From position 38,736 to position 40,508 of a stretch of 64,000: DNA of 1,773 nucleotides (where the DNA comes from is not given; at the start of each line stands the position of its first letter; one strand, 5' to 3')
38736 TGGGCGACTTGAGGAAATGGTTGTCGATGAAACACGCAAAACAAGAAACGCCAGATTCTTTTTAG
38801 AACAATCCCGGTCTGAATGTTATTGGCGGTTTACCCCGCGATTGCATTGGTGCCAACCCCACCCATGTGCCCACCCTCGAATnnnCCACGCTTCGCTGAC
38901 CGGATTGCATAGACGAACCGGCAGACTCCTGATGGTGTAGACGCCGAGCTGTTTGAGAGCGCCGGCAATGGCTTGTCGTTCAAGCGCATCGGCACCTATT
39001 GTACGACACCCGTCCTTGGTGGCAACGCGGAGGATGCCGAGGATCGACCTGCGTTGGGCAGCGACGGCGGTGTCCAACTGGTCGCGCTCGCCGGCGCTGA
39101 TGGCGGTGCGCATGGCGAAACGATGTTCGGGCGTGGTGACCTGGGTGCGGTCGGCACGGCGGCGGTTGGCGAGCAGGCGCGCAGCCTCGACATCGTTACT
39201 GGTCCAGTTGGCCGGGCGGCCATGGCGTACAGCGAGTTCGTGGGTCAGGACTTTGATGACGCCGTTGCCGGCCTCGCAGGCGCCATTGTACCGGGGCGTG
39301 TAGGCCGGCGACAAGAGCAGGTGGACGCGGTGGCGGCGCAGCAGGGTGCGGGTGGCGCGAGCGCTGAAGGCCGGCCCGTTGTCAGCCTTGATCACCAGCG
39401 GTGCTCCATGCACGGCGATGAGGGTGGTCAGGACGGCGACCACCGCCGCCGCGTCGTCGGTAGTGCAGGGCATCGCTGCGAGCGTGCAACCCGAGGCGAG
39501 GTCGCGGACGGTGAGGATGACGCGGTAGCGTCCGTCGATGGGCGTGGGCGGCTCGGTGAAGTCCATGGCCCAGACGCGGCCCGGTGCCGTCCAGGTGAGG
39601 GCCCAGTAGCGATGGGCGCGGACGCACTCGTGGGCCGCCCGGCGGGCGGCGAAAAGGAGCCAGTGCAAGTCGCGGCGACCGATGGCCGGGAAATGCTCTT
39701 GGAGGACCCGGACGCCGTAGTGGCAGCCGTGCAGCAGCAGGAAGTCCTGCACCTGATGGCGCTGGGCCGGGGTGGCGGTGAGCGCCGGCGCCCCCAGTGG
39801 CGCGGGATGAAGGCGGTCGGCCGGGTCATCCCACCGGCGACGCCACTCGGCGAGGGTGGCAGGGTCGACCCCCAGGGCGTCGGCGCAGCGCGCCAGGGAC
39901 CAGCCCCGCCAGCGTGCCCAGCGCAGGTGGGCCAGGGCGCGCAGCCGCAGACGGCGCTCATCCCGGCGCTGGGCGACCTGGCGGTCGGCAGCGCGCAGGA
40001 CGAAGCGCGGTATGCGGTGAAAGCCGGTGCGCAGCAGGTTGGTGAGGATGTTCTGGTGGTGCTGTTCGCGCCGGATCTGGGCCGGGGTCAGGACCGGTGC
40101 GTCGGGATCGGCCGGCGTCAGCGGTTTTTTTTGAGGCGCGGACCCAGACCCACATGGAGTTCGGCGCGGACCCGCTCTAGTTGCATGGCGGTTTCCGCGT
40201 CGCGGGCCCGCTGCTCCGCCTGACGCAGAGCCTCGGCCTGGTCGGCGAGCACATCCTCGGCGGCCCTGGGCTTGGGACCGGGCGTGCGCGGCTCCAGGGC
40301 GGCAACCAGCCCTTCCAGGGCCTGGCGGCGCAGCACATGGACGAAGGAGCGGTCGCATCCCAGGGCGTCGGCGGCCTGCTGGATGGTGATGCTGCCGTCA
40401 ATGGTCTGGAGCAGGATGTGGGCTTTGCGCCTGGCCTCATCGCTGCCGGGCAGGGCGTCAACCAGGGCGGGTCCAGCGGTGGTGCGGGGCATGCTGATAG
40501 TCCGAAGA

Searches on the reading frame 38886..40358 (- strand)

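Call 72: search_protein_families(library=padloc, proteins=[window:38886-40358:-], max_evalue=0.001)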
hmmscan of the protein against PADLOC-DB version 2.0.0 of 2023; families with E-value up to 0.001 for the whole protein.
window:38886-40358:- (491 aa): 0 families

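Call 74: search_protein_families(library=pfam, proteins=[window:38886-40358:-], max_evalue=0.001)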
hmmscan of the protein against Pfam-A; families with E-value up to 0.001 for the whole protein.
window:38886-40358:- (491 aa): 2 families
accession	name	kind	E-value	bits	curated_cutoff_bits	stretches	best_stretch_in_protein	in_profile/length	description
PF00665.32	rve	-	4e-13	49.9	32.6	1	258-355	3-102/102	Integrase core domain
PF13384.12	HTH_23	-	0.00075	19.7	24.6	0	136-176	5-41/50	Homeodomain-like domain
